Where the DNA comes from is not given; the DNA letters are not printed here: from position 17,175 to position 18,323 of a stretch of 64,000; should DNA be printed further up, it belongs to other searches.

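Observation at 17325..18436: Mini-AOR plus ferredoxin embedded between pgk and tpiA in the glycolytic operon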

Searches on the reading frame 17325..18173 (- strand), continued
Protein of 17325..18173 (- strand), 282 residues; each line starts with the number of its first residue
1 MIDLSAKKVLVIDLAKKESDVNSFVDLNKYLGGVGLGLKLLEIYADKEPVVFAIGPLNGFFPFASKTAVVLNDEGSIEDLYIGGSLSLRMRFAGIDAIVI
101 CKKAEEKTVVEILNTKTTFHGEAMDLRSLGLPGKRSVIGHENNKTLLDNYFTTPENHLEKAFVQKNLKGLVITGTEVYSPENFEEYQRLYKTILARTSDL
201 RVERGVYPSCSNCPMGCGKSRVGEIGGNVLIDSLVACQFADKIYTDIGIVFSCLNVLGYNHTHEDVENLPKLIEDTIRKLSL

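Call 51: search_solved_structures(query=P0165, max_evalue=0.001, show_alignments=3)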
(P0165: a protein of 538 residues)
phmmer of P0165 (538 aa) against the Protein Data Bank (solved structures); distinct sequences matched with E-value up to 0.001: 9.
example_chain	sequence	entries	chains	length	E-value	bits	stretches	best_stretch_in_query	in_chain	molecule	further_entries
1b25_A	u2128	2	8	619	8.1e-28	100.6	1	44-391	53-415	PROTEIN (FORMALDEHYDE FERREDOXIN OXIDOREDUCTASE) | FORMALDEHYDE FERREDOXIN OXIDOREDUCTASE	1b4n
1aor_A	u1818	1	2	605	1.7e-26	96.3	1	45-332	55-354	ALDEHYDE FERREDOXIN OXIDOREDUCTASE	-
9q1t_A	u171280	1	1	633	1.6e-25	93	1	19-415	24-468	Tungsten-dependent aldehyde oxidoreductase WOR83 from Haloferax volcanii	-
9mqx_D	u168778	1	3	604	2.4e-24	89.1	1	41-340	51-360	Aldehyde:ferredoxin oxidoreductase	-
6x6u_A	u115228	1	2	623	4.1e-23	85.1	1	46-335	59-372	Formaldehyde:ferredoxin oxidoreductase wor5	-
6x1o_A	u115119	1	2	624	4.1e-23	85.1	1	46-335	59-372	Formaldehyde:ferredoxin oxidoreductase wor5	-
9g7j_A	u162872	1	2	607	2e-20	76.2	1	46-332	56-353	Aldehyde ferredoxin oxidoreductase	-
4z3w_A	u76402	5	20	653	2.5e-15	59.4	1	38-215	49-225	Benzoyl-CoA reductase, putative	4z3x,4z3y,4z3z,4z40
8c0z_A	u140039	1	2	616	2.9e-14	55.9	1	48-206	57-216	Aldehyde:ferredoxin oxidoreductase,tungsten-containing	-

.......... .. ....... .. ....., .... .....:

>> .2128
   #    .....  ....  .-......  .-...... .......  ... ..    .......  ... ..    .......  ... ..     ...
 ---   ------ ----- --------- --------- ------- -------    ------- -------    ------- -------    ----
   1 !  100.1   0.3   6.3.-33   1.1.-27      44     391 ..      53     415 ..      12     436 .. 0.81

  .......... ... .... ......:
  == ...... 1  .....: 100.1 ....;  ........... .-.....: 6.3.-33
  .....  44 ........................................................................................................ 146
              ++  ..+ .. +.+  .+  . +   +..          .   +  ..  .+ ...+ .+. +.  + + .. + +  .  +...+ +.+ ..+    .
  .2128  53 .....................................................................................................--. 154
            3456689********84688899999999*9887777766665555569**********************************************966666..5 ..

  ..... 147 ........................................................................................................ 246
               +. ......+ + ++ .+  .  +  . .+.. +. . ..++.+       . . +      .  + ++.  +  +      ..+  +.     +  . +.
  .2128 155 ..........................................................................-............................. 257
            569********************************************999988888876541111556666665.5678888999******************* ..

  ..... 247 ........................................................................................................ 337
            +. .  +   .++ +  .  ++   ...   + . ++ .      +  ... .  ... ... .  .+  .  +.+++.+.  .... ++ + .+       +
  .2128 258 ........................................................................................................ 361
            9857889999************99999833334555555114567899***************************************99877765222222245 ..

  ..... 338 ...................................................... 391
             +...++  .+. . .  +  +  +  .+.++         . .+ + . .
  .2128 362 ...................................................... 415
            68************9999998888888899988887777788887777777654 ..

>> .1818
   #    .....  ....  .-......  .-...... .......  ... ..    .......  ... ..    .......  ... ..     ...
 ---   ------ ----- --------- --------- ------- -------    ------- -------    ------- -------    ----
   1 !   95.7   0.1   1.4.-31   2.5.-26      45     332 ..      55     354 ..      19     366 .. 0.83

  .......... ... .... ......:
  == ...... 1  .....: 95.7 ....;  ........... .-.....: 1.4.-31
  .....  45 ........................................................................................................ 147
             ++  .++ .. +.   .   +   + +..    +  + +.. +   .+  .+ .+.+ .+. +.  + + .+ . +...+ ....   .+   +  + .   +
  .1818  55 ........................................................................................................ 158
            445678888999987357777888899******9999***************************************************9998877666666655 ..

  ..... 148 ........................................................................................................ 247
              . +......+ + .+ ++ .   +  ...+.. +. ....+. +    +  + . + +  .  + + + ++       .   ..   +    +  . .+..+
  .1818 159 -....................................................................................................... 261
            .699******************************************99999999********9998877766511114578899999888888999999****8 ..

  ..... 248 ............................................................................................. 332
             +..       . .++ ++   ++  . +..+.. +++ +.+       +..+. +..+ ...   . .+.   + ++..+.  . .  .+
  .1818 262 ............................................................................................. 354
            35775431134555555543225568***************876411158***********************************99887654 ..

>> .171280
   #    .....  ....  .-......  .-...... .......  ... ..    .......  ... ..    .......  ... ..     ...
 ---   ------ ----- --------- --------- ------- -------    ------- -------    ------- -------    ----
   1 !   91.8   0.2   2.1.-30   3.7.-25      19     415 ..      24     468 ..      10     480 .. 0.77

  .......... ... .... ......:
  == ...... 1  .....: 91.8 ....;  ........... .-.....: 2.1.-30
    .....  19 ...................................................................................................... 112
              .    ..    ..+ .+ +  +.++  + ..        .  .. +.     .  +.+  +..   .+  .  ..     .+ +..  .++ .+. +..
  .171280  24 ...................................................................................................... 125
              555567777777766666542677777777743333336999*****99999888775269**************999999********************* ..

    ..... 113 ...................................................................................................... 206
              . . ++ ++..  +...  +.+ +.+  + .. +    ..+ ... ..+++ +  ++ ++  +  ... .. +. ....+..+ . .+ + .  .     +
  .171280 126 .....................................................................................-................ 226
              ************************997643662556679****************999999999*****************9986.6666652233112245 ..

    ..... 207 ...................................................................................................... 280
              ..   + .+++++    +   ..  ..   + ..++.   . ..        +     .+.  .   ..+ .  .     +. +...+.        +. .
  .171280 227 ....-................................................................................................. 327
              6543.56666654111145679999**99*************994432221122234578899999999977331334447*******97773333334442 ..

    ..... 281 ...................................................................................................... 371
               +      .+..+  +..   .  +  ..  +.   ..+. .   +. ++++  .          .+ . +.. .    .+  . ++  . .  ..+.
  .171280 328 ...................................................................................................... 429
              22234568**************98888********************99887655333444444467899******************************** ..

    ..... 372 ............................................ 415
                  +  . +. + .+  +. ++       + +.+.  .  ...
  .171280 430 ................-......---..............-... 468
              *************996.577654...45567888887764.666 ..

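Call 53: find_homologous_proteins(query=P0165, max_evalue=1e-20)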
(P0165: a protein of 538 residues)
Query P0165 (538 aa): 182 proteins with E <= 1e-20 among 8000 candidates; the best 120 are listed.
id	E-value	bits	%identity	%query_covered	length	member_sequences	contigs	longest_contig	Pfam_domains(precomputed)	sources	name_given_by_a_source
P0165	0.0e+0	1186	100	100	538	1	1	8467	PF02730.21,PF01314.24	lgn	-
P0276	3.6e-139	483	46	99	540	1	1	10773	PF02730.21,PF01314.24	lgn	-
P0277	1.2e-138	481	46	99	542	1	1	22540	PF02730.21,PF01314.24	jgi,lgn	-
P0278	9.8e-138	478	46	99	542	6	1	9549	PF02730.21,PF01314.24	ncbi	-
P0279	3.0e-137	477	45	99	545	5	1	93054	PF02730.21,PF01314.24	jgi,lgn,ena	-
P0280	5.7e-137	476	46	99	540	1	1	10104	PF02730.21,PF01314.24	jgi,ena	-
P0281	2.5e-136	474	45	99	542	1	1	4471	PF02730.21,PF01314.24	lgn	-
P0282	7.3e-136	472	45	99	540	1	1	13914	PF02730.21,PF01314.24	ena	-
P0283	1.6e-135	471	44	98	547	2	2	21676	PF02730.21,PF01314.24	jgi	-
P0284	5.8e-135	469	45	99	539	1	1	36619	PF02730.21,PF01314.24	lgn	-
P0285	3.5e-134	466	45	99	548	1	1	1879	PF02730.21,PF01314.24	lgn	-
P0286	5.8e-134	466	45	99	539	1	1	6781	PF02730.21,PF01314.24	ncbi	-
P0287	4.1e-133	463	44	98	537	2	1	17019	PF02730.21,PF01314.24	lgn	-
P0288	6.7e-133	462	44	98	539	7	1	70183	PF02730.21,PF01314.24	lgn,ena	-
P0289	1.1e-131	458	44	99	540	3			PF02730.21,PF01314.24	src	-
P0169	3.0e-127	444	43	100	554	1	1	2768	PF02730.21,PF01314.24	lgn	-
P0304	3.0e-127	444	44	98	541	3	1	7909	PF02730.21,PF01314.24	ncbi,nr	ncbi:MAG: aldehyde ferredoxin oxidoreductase N-terminal domain-containing protein [candidate divisio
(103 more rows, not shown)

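Call 54: find_encoding_contigs(protein=P0279, flank=10000, max_places=1)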
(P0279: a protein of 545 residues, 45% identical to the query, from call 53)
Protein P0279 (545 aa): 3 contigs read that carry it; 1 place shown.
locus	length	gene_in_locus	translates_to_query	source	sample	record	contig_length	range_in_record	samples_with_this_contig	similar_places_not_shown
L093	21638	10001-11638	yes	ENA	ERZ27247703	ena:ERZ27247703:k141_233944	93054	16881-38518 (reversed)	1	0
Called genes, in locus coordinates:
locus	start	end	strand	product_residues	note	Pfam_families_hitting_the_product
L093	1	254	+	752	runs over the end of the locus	PF00403:HMA, PF00122:E1-E2_ATPase, PF00702:Hydrolase, PF08282:Hydrolase_3 (faint)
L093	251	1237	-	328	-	PF02388:FemAB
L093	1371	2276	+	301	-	PF02388:FemAB, PF13480:Acetyltransf_6, PF02388:FemAB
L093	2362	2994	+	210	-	-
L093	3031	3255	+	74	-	-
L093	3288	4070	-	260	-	PF00398:RrnaAD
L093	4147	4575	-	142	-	PF06725:3D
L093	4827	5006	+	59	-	-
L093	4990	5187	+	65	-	-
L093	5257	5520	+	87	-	PF00085:Thioredoxin, PF13098:Thioredoxin_2, PF13905:Thioredoxin_8 (weak), PF13192:Thioredoxin_3 (weak)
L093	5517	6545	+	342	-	PF00044:Gp_dh_N, PF02800:Gp_dh_C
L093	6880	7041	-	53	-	-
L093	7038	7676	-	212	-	PF09335:VTT_dom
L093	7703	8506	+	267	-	-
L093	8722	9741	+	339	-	PF00162:PGK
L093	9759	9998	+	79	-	-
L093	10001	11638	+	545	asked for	PF02730:AFOR_N, PF01314:AFOR_C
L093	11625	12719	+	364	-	PF03816:LytR_cpsA_psr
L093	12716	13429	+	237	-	PF21694:DNA_pol3_delta_C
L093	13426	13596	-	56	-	-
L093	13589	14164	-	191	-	PF04350:PilO (weak)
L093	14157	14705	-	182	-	-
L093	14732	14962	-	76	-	PF01649:Ribosomal_S20p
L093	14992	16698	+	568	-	PF03023:MurJ, PF13440:Polysacc_synt_3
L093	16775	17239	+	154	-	PF00293:NUDIX, PF14815:NUDIX_4 (weak)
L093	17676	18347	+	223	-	PF13489:Methyltransf_23, PF13847:Methyltransf_31, PF08241:Methyltransf_11, PF08242:Methyltransf_12, PF13649:Methyltransf_25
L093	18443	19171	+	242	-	PF01628:HrcA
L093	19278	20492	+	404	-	PF08529:NusA_N, PF00575:S1, PF13184:KH_NusA_1st, PF26594:KH_NusA_2nd, PF03118:RNA_pol_A_CTD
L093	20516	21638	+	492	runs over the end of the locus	PF00009:GTP_EFTU, PF00071:Ras (weak), PF01926:MMR_HSR1, PF08477:Roc (weak), PF22042:EF-G_D2, PF03144:GTP_EFTU_D2 (faint), PF11987:IF-2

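Call 55: find_encoding_contigs(protein=P0304, flank=10000, max_places=1)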
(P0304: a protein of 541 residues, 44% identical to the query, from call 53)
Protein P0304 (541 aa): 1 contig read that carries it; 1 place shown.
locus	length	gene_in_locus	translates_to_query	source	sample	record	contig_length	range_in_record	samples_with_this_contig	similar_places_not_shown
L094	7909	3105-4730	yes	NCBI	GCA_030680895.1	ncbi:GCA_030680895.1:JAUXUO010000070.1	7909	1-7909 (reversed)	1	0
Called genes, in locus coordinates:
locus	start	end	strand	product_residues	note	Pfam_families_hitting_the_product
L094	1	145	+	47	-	?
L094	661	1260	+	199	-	-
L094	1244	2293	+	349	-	PF00162:PGK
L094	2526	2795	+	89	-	-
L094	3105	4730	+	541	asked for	PF02730:AFOR_N, PF01314:AFOR_C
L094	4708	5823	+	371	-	PF03816:LytR_cpsA_psr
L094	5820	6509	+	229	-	PF21694:DNA_pol3_delta_C (weak)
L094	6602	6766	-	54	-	-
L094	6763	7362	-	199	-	-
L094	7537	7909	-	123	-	?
